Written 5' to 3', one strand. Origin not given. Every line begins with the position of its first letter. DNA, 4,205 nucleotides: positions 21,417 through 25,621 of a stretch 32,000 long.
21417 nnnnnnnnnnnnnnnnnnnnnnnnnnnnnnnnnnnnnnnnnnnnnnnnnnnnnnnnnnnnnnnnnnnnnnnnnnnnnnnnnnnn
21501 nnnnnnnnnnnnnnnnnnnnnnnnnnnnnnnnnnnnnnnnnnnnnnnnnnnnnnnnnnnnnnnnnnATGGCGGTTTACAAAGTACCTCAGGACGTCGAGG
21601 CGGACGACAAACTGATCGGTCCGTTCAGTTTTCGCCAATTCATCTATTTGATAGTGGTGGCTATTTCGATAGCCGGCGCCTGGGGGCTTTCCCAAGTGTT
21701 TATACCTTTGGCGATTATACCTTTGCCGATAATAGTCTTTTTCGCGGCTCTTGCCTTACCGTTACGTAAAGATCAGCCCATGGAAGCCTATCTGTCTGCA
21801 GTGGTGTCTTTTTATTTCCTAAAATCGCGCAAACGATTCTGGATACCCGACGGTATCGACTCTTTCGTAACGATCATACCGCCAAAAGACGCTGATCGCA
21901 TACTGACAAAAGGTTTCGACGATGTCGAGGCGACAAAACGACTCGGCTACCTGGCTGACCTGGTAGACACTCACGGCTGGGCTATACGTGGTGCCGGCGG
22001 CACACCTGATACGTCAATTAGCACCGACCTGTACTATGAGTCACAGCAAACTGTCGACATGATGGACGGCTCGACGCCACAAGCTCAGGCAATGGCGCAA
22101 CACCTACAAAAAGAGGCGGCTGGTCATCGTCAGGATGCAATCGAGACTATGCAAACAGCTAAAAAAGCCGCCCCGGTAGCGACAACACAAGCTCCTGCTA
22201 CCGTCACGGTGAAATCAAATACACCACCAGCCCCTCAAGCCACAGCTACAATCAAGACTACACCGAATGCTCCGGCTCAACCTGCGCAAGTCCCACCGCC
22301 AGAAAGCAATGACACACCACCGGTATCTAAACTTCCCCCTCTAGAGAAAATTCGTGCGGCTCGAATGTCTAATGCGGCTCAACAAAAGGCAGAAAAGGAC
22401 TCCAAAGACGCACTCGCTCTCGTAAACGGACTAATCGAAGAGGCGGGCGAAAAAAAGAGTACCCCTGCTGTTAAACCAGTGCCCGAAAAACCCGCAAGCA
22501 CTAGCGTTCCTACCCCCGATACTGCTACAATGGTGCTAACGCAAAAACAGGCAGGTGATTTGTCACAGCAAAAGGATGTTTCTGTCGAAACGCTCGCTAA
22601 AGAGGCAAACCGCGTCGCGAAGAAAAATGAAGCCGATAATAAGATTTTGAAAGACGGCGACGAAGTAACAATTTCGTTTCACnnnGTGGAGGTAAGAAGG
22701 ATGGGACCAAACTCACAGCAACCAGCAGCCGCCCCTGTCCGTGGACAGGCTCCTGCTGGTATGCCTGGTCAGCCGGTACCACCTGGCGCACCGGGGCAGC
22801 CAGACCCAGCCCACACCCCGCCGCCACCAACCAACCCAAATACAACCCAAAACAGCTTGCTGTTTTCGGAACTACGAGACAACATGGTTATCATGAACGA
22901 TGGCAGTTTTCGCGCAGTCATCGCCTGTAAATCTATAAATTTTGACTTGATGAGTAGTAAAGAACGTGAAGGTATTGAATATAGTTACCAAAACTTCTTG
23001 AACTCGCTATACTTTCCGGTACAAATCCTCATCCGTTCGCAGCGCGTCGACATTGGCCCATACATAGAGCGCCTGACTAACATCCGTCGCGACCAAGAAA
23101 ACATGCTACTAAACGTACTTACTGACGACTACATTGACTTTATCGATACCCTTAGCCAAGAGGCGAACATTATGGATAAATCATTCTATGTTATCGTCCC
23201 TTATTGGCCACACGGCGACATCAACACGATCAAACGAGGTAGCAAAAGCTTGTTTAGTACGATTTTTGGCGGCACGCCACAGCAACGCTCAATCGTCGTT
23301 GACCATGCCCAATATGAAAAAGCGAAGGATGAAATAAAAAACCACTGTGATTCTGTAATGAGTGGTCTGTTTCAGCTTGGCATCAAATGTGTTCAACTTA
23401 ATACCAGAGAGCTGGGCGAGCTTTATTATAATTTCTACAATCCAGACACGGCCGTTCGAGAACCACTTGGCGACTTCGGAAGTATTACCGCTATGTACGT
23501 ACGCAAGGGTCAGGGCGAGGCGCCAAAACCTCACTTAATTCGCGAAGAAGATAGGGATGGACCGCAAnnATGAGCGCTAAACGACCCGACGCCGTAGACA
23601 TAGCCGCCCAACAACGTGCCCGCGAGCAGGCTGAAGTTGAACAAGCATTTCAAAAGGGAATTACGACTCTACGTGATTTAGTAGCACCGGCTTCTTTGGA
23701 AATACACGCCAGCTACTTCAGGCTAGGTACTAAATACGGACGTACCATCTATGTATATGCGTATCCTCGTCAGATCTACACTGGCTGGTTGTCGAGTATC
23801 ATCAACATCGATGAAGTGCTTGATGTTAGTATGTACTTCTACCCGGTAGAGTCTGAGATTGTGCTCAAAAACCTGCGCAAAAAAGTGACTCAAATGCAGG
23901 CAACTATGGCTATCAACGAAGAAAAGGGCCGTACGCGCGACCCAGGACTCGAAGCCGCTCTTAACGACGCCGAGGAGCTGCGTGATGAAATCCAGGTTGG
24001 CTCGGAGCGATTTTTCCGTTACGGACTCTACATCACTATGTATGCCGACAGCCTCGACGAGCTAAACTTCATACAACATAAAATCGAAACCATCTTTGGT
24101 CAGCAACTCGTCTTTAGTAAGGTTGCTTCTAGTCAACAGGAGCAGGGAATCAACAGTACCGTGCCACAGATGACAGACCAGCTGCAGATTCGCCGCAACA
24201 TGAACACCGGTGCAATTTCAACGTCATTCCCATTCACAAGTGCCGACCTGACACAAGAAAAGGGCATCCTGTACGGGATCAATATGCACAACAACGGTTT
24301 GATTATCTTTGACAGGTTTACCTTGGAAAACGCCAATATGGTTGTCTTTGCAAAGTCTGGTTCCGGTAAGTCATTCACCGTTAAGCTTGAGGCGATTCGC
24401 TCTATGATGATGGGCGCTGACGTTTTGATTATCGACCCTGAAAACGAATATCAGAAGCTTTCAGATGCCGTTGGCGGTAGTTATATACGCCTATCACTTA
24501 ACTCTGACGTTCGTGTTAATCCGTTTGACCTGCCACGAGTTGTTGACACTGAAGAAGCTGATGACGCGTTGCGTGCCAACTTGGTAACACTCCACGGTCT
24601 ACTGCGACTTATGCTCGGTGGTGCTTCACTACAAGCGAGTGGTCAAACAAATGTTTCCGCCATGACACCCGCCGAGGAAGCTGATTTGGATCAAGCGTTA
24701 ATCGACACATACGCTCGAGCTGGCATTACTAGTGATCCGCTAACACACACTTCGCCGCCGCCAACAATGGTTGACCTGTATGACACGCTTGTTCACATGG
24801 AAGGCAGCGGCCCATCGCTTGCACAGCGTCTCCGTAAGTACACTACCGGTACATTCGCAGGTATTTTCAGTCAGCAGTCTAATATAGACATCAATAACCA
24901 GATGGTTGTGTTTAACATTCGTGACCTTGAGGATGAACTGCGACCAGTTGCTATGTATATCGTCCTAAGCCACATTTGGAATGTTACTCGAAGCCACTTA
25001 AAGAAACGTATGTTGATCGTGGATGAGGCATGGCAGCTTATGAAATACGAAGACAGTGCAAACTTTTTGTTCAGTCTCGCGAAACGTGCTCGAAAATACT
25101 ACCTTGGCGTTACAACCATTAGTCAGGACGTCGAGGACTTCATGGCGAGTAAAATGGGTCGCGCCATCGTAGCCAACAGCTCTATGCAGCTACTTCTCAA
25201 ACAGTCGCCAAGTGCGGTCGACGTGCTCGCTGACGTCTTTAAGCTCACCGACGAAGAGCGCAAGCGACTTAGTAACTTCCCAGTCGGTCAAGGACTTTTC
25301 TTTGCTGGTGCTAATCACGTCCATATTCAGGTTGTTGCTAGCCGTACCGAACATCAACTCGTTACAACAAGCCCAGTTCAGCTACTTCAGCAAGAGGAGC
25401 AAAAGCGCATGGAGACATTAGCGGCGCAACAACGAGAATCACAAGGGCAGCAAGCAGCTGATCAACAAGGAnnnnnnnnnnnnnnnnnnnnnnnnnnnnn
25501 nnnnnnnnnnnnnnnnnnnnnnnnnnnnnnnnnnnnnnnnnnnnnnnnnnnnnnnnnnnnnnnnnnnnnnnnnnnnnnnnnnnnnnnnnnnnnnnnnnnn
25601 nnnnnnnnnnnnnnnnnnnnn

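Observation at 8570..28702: The locus is built from two anciently duplicated modules: VirB6-like channel plus ~1,100-aa anchored surface protein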

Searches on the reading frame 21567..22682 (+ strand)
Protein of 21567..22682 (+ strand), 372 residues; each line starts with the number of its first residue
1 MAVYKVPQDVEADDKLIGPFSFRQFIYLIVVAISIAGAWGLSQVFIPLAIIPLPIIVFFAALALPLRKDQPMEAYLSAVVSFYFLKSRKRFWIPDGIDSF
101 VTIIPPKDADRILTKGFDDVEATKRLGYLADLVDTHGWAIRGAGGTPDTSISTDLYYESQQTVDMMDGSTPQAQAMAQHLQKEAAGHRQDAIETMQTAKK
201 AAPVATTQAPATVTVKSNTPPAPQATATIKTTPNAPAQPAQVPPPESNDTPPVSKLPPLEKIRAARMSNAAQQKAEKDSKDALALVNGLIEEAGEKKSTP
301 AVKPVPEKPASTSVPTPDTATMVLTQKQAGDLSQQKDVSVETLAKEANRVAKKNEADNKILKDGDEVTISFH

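Call 6: search_protein_families(library=pfam, proteins=[window:21567-22682:+], max_evalue=0.1)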
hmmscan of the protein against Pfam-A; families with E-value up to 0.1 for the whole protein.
window:21567-22682:+ (372 aa): 1 family
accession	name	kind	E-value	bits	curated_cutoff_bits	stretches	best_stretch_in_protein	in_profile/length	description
PF12666.12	PrgI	-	3.8e-13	50.2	27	1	5-91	1-90/91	PrgI family protein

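Call 7: search_protein_families(library=ncbifam, proteins=[window:21567-22682:+], max_evalue=0.1)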
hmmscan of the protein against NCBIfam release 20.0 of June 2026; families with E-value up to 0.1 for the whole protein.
window:21567-22682:+ (372 aa): 0 families

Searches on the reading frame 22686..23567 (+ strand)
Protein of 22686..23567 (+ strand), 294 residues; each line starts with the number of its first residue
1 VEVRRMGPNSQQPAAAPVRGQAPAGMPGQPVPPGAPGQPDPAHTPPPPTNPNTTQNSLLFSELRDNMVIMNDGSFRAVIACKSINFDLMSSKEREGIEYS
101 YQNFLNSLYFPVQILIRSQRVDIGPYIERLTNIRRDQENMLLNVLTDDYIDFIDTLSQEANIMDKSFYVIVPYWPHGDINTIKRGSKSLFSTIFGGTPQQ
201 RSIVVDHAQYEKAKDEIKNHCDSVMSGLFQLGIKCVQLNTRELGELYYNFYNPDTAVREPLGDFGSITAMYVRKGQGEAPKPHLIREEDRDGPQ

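Call 6: search_protein_families(library=pfam, proteins=[window:22686-23567:+], max_evalue=0.1)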
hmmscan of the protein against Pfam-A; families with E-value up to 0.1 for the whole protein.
window:22686-23567:+ (294 aa): 1 family
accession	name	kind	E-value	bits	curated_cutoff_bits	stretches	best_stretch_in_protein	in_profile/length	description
PF11130.14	TraC_F_IV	-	0.029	13.8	28.1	1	203-260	130-179/375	TraC protein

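Call 7: search_protein_families(library=ncbifam, proteins=[window:22686-23567:+], max_evalue=0.1)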
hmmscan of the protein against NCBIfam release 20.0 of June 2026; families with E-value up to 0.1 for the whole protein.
window:22686-23567:+ (294 aa): 6 families
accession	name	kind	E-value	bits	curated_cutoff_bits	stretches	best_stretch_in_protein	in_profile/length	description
NF045975.1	VirB4_plasma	equivalog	4e-07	28.1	590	2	51-171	101-233/894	Mbov_0397 family ICE element conjugal transfer ATPase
NF041427.1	TrsD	subfamily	1.6e-06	28.1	200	1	55-171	16-142/201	TrsD/TraD family conjugative transfer protein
NF045971.1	conju_CD1110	equivalog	0.0089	14.3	325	0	64-170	12-118/752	VirB4-like conjugal transfer ATPase, CD1110 family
TIGR03744.1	traC_PFL_4706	equivalog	0.049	11.4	520.6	1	211-258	170-217/892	conjugative transfer ATPase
NF003519.0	PRK05182.2-5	equivalog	0.058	12.3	277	1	134-188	190-231/320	DNA-directed RNA polymerase subunit alpha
TIGR00929.1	VirB4_CagE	subfamily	0.096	10.9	643.1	0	64-188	19-135/792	VirB4 family type IV secretion/conjugal transfer ATPase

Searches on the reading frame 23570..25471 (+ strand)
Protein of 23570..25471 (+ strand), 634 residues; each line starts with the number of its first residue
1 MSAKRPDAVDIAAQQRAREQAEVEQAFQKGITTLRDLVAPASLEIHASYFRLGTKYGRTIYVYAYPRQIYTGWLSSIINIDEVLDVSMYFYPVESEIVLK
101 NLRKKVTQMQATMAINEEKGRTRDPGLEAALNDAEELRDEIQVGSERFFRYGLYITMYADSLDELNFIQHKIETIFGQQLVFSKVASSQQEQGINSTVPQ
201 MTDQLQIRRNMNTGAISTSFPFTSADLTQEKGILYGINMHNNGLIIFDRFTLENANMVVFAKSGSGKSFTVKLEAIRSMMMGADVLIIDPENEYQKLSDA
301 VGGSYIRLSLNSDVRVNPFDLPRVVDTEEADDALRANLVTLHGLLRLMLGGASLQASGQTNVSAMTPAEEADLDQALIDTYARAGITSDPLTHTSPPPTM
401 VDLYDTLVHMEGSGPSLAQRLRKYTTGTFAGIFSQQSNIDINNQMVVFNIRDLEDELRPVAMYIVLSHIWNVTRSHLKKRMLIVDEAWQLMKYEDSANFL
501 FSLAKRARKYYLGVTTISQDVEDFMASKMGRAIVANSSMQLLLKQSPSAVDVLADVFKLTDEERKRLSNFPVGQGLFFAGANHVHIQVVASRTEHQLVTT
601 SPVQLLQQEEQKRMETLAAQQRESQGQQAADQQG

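Call 6: search_protein_families(library=pfam, proteins=[window:23570-25471:+], max_evalue=0.1)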
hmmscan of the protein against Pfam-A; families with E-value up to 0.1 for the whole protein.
window:23570-25471:+ (634 aa): 6 families
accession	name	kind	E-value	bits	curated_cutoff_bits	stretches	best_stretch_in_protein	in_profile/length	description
PF19044.6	P-loop_TraG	-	7.9e-29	100.9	25.8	2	424-566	192-341/413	TraG P-loop domain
PF12846.13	AAA_10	-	9.1e-11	41.8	27.5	2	254-298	21-65/362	AAA-like domain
PF01935.23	DUF87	-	1.2e-08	35.8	23.2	1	258-320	27-91/220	Helicase HerA, central domain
PF00270.35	DEAD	-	0.023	14.9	26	0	252-293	12-56/167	DEAD/DEAH box helicase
PF13401.12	AAA_22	-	0.06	14.1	27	0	256-272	7-23/130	AAA domain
PF03135.19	CagE_TrbE_VirB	-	0.099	13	21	0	52-112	61-120/204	CagE, TrbE, VirB family, component of type IV transporter system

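Call 7: search_protein_families(library=ncbifam, proteins=[window:23570-25471:+], max_evalue=0.1)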
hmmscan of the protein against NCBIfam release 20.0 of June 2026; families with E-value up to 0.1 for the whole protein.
window:23570-25471:+ (634 aa): 13 families
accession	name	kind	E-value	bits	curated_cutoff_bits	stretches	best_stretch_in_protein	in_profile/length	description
NF045971.1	conju_CD1110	equivalog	2.2e-112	376.7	325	1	19-585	173-733/752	VirB4-like conjugal transfer ATPase, CD1110 family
NF045975.1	VirB4_plasma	equivalog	6.5e-74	249.1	590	1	22-597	283-892/894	Mbov_0397 family ICE element conjugal transfer ATPase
TIGR02746.1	TraC-F-type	equivalog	3.3e-51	174.1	567.05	1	109-579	278-744/800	type IV secretion system protein TraC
TIGR00929.1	VirB4_CagE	subfamily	9.1e-29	100.2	643.1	1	53-572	238-729/792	VirB4 family type IV secretion/conjugal transfer ATPase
NF010278.0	PRK13721.1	subfamily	1.4e-17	62.9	1177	2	418-549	623-765/874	type IV secretion system protein TraC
TIGR03783.1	Bac_Flav_CT_G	subfamily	3.6e-17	61.5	261.55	2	424-568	607-758/829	TraG family conjugative transposon ATPase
NF041017.1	DNA_import_CedB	equivalog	1.8e-10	40.1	700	2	441-524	431-519/590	DNA import protein CedB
NF010473.0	PRK13898.1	equivalog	6.2e-07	27.8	1050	1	416-563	578-727/801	type IV secretion system ATPase VirB4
NF053655.1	CedD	equivalog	4.7e-06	25.5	600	1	430-579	362-514/527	DNA-translocating ATPase CedD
NF010447.0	PRK13873.1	equivalog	2.2e-05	22.6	1020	1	416-547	574-706/815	conjugal transfer protein TrbE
NF052333.1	ATPase_TcpF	exception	7.3e-05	20.8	1100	0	456-577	657-780/813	conjugal transfer ATPase TcpF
NF045973.1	conju_CD1115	equivalog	0.024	13.5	250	0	250-293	20-62/442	VirD4-like conjugal transfer protein, CD1115 family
NF045792.1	OxalOxredbeta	equivalog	0.049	12.6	590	1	216-293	63-139/311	oxalate oxidoreductase subunit beta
